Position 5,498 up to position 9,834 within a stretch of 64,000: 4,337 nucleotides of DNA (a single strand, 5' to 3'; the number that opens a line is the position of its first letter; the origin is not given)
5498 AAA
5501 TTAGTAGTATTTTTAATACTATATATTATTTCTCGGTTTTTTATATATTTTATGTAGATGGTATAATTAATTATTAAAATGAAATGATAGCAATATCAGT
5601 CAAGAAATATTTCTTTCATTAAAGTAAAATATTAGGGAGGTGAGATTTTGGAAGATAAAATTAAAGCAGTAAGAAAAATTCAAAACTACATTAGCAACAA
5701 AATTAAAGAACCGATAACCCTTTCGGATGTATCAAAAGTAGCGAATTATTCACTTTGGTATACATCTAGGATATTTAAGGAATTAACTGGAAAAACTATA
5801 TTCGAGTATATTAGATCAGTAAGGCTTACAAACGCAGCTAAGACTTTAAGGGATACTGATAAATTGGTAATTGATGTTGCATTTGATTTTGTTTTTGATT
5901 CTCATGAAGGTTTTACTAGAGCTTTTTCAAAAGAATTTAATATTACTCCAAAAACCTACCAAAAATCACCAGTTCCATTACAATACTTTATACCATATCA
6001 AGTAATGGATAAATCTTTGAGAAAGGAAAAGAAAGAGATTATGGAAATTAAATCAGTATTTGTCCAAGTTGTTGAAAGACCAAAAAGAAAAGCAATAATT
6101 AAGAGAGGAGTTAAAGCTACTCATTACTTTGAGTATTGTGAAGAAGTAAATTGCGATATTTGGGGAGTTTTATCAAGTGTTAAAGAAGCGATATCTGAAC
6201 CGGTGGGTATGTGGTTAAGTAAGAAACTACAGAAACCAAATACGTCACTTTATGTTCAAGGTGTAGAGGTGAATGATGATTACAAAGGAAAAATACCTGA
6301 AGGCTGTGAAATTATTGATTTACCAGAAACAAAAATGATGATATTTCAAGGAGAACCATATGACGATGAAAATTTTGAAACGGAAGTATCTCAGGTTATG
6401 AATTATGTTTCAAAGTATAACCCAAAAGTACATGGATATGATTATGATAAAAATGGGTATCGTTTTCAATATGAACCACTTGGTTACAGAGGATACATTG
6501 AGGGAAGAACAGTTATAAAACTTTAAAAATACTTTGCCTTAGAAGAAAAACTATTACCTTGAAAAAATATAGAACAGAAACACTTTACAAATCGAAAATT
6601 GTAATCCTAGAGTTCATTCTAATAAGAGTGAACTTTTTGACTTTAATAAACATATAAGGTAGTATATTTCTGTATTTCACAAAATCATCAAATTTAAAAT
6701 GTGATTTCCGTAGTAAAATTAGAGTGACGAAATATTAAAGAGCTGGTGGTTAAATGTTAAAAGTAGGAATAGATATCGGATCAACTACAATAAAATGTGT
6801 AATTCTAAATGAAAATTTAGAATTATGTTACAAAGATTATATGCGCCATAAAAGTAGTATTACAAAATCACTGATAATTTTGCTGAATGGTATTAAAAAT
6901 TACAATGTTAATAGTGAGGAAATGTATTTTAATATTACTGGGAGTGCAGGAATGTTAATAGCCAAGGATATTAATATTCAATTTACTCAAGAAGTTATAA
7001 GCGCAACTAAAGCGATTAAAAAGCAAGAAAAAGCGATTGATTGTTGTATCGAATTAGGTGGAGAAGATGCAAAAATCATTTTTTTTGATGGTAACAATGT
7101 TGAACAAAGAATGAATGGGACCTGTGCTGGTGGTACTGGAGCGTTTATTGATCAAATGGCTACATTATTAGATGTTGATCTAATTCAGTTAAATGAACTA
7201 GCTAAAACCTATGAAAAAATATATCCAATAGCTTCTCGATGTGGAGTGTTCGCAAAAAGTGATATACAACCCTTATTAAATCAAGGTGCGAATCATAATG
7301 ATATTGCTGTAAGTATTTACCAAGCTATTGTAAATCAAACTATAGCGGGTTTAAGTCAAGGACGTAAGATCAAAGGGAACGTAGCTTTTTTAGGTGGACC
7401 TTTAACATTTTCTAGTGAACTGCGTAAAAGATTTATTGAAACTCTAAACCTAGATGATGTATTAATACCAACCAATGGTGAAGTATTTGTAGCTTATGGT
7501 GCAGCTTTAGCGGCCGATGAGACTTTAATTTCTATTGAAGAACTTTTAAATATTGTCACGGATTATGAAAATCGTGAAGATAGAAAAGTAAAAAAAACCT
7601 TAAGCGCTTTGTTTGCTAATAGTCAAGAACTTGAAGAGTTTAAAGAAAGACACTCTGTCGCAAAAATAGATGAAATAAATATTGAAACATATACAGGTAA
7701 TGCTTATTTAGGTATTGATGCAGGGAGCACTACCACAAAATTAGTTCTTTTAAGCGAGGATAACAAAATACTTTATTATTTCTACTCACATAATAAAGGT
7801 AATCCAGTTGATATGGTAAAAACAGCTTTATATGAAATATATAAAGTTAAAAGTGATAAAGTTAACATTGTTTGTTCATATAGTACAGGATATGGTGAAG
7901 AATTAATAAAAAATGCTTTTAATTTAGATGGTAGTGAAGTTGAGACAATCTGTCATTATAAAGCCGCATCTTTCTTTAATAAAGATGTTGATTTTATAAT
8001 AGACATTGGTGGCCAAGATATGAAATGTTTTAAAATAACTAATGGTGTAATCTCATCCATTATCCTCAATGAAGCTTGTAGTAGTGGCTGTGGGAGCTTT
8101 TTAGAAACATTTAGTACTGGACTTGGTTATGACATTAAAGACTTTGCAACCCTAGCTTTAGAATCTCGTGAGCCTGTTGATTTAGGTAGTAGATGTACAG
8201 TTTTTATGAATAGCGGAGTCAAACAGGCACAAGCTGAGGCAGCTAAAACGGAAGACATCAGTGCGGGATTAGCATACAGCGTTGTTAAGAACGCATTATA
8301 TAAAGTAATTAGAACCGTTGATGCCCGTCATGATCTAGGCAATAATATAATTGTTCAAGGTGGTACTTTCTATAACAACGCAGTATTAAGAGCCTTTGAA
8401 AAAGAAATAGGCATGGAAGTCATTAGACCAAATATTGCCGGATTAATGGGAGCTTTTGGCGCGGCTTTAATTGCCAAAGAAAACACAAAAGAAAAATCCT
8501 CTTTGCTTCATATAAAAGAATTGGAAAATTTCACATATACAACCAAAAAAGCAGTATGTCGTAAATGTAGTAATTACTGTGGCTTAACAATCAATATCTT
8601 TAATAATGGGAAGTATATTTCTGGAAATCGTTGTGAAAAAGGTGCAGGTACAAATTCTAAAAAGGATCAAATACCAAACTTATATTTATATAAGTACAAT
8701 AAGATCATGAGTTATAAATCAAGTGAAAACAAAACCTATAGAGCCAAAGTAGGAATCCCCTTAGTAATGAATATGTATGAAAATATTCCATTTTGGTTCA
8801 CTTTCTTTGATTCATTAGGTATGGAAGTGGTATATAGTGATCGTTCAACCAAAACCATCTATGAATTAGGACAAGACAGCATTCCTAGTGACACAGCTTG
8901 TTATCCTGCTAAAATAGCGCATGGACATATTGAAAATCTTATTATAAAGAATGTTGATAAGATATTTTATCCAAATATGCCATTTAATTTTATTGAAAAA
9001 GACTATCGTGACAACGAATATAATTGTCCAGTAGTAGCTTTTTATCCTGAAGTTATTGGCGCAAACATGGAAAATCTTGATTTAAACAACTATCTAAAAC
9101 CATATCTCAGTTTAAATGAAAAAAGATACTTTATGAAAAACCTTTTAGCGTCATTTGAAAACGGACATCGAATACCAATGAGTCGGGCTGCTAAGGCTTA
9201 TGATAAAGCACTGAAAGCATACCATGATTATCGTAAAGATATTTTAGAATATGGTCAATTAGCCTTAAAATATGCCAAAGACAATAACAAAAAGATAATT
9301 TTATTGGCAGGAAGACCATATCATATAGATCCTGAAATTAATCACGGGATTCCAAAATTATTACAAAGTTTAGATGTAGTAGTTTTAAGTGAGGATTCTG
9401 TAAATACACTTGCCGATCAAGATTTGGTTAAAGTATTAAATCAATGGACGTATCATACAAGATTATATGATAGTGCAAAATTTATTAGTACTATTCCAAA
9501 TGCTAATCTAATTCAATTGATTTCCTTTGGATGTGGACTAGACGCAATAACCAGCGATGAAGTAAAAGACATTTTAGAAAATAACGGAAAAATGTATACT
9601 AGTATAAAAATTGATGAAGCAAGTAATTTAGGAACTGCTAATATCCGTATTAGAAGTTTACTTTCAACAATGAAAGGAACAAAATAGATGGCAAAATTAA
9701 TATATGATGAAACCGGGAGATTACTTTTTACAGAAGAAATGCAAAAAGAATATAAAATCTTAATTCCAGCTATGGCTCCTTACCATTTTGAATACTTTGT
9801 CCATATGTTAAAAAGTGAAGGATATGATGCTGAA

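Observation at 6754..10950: Translationally coupled tandem-ATPase 'activase' plus HgdB/DCCP-like partner of unknown substrate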

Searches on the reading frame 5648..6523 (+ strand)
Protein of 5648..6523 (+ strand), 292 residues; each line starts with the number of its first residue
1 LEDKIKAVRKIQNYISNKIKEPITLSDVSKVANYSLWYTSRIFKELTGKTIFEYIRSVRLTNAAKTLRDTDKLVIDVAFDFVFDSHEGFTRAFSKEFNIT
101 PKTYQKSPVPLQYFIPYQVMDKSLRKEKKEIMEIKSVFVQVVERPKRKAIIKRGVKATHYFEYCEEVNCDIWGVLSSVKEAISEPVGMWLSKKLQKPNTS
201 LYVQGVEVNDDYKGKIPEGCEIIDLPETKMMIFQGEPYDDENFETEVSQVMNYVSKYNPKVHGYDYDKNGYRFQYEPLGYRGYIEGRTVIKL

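Call 3: search_protein_families(library=pfam, proteins=[window:5648-6523:+], max_evalue=0.01)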
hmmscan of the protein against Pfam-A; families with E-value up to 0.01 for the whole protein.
window:5648-6523:+ (292 aa): 2 families
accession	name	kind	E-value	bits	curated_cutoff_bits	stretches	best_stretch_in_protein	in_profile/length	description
PF12833.13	HTH_18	-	1.2e-18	67.6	33.6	1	29-106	2-79/80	Helix-turn-helix domain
PF00165.29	HTH_AraC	-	1.2e-08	35.3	26.6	2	16-56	2-42/42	Bacterial regulatory helix-turn-helix proteins, AraC family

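Call 74: search_solved_structures(query=window:5648-6523:+, max_evalue=0.01)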
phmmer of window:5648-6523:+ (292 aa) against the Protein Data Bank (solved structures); distinct sequences matched with E-value up to 0.01: 12.
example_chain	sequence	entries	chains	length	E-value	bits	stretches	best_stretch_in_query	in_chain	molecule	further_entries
7vwy_G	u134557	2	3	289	4.2e-20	75.3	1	6-109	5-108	Right origin-binding protein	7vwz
1d5y_A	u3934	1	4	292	7.2e-20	74.6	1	8-109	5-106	ROB TRANSCRIPTION FACTOR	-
7bef_G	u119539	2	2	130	4.6e-19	71.9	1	8-107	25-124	Transcriptional activator RamA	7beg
7w5w_J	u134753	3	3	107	8.3e-17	64.5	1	7-105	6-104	Regulatory protein SoxS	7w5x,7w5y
1bl0_A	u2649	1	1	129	4.4e-15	58.9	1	8-107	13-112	PROTEIN (MULTIPLE ANTIBIOTIC RESISTANCE PROTEIN)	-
1xs9_A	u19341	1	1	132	4.7e-15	58.8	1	8-107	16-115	Multiple antibiotic resistance protein marA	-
7r3w_A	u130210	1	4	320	7.1e-12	48.3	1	7-137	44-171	Putative bacterial regulatory helix-turn-helix protein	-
6swi_A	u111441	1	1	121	1.7e-08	37.2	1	8-113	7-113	Two-component response regulator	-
3oio_A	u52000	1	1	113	8.1e-08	35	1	15-103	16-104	Transcriptional regulator (AraC-type DNA-binding domain-containing proteins)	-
3lsg_A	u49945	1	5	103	0.00019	24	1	9-105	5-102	Two-component response regulator yesN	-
12aw_A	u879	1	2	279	0.00082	21.9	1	10-106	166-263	HYBRID TWO-COMPONENT SYSTEM PROTEIN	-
3oou_A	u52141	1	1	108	0.0053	19.2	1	3-106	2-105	Lin2118 protein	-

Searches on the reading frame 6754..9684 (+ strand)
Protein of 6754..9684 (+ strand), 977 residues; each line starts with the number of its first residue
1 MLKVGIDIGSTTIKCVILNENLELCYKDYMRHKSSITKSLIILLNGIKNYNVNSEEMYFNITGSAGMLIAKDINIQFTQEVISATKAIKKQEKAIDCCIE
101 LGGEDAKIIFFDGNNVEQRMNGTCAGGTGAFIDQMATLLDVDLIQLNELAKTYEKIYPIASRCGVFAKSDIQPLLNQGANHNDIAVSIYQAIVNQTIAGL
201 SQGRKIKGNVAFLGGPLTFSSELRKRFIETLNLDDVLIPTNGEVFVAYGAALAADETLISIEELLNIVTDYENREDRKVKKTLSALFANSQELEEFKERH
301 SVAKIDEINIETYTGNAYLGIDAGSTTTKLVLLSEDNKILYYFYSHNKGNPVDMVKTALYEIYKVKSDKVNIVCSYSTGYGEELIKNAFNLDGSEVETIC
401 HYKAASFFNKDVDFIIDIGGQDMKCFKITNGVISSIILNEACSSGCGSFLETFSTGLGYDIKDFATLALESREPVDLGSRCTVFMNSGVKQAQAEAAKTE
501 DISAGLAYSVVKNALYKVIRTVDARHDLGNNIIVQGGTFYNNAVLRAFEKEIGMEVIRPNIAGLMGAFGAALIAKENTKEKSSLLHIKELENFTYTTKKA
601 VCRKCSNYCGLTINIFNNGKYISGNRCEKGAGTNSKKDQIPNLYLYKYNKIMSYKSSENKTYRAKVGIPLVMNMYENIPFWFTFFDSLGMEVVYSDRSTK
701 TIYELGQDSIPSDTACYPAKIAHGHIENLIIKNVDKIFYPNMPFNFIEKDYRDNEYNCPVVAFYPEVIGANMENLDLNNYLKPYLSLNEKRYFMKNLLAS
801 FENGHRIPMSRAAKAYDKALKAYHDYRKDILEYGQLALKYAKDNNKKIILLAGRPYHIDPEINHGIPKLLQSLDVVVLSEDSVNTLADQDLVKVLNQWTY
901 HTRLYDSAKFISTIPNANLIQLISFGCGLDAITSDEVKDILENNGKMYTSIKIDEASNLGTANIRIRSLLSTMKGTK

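Call 3: search_protein_families(library=pfam, proteins=[window:6754-9684:+], max_evalue=0.01)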
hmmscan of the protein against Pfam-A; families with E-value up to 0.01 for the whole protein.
window:6754-9684:+ (977 aa): 7 families
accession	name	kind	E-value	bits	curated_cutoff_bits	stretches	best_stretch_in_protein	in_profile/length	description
PF09989.15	DUF2229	-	1.2e-76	257.6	29.4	1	665-883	1-218/218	CoA enzyme activase uncharacterised domain (DUF2229)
PF01869.26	BcrAD_BadFG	-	4.1e-60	204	31.5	2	319-574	1-271/271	BadF/BadG/BcrA/BcrD ATPase family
PF00480.26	ROK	-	0.00034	20.7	22.9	0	4-78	2-78/294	ROK family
PF07318.18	DUF1464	-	0.00079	19.1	23.5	0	482-575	207-298/327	Protein of unknown function (DUF1464)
PF00370.27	FGGY_N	-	0.0012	19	28.8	0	4-37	3-36/245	FGGY family of carbohydrate kinases, N-terminal domain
PF05378.19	Hydant_A_N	-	0.0037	17.5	25.2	0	319-373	2-60/176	Hydantoinase/oxoprolinase N-terminal region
PF01548.23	DEDD_Tnp_IS110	-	0.0082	16.4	29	0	319-386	1-64/155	Transposase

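Call 4: search_protein_families(library=ncbifam, proteins=[window:6754-9684:+], max_evalue=0.01)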
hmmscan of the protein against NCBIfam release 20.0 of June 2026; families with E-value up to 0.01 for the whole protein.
window:6754-9684:+ (977 aa): 9 families
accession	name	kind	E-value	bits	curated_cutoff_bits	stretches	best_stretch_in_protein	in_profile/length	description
TIGR00241.1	CoA_E_activ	domain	3e-79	266.1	125.4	2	319-573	3-248/248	acyl-CoA dehydratase activase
TIGR03286.1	methan_mark_15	hypoth_equivalog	2e-51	175.2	455.75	2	318-575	146-402/404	methanogenesis marker 15 protein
TIGR02259.1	benz_CoA_red_A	equivalog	4.7e-36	124.5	578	2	376-550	232-403/432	benzoyl-CoA reductase subunit A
TIGR03192.1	benz_CoA_bzdQ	equivalog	2.2e-25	89.7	380.2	2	318-574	34-286/293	benzoyl-CoA reductase, bzd-type, subunit Q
TIGR02261.1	benz_CoA_red_D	equivalog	6.7e-13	48.4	312.85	2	374-556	64-242/262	benzoyl-CoA reductase subunit D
NF009842.0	PRK13317.1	equivalog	1.4e-08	34.5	234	0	2-127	3-127/277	type II pantothenate kinase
NF011660.0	PRK15080.1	equivalog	4e-06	26.2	182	1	488-576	185-275/277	ethanolamine utilization protein EutJ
TIGR03739.1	PRTRC_D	hypoth_equivalog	0.0048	15.9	214.8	0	409-564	165-311/320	PRTRC system protein D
TIGR01312.1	XylB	equivalog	0.0067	15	380.25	0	505-591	363-452/481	xylulokinase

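Call 7: search_solved_structures(query=window:6754-9684:+, max_evalue=0.01, show_alignments=1)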
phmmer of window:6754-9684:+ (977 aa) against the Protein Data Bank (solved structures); distinct sequences matched with E-value up to 0.01: 5.
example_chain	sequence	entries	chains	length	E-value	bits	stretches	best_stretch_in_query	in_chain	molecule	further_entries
4eht_A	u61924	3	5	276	1.1e-33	119.9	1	319-583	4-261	Activator of 2-hydroxyisocaproyl-CoA dehydratase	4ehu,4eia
1hux_A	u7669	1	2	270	2.7e-29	105.3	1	319-578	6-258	ACTIVATOR OF (R)-2-HYDROXYGLUTARYL-COA DEHYDRATASE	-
9gai_D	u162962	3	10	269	8e-27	97.2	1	320-577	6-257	3-methylbenzoyl-CoA reductase alpha subunit MbdQ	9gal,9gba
7yyl_E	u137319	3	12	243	6.9e-24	87.4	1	318-576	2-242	Putative CoA-substrate-specific enzyme activase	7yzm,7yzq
9gai_C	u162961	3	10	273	4.1e-16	61.7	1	319-573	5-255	3-methylbenzoyl-CoA reductase delta subunit MbdP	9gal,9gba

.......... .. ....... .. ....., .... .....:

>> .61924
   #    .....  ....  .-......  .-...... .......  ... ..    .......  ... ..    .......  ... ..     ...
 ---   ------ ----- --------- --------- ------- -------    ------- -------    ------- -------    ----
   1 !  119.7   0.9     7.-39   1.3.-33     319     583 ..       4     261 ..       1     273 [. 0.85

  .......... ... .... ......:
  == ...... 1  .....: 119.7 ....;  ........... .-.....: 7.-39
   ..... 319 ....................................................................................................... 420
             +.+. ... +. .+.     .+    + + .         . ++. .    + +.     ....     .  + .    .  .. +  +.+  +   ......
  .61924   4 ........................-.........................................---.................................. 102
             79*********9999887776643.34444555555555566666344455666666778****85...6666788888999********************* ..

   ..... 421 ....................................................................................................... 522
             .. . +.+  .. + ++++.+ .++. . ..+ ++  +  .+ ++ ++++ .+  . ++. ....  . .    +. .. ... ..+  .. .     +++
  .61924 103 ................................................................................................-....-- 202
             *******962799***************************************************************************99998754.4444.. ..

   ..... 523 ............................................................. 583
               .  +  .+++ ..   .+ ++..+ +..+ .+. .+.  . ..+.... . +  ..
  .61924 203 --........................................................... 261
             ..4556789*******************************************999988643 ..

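Call 43: find_homologous_proteins(query=window:6754-9684:+, max_evalue=0.001)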
Query window:6754-9684:+ (977 aa): 8000 proteins with E <= 0.001 among 8000 candidates; the best 120 are listed.
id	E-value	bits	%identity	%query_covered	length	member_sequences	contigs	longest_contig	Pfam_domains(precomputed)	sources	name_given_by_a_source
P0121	0.0e+0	1922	87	100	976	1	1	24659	PF01869.27,PF00480.27,PF01548.24,PF09989.16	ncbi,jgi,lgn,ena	-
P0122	0.0e+0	1813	82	100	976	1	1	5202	PF01869.27,PF00480.27,PF09989.16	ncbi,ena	-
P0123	0.0e+0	1810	82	100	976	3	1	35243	PF01869.27,PF00480.27,PF09989.16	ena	-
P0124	0.0e+0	1803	81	100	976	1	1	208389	PF01869.27,PF00480.27,PF00370.28,PF09989.16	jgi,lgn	jgi:predicted CoA-substrate-specific enzyme activase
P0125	0.0e+0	1793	81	100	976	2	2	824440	PF01869.27,PF00480.27,PF07318.19,PF09989.16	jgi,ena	-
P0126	0.0e+0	1787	81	100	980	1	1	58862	PF01869.27,PF00480.27,PF09989.16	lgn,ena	-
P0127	0.0e+0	1766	80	100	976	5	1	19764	PF01869.27,PF00480.27,PF09989.16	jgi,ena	-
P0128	0.0e+0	1760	79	100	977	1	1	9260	PF01869.27,PF00480.27,PF09989.16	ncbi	-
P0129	0.0e+0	1760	80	100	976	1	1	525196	PF01869.27,PF09989.16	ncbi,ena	-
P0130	0.0e+0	1746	79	100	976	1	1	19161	PF01869.27,PF09989.16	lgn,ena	-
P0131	0.0e+0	1745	80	100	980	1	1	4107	PF01869.27,PF00480.27,PF00370.28,PF01548.24,PF09989.16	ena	-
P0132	0.0e+0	1739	79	100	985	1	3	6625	PF01869.27,PF00480.27,PF09989.16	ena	-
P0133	0.0e+0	1739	80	100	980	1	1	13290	PF01869.27,PF09989.16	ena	-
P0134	0.0e+0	1728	79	100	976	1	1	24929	PF01869.27,PF09989.16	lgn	-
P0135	0.0e+0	1724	78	100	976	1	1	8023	PF01869.27,PF00480.27,PF09989.16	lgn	-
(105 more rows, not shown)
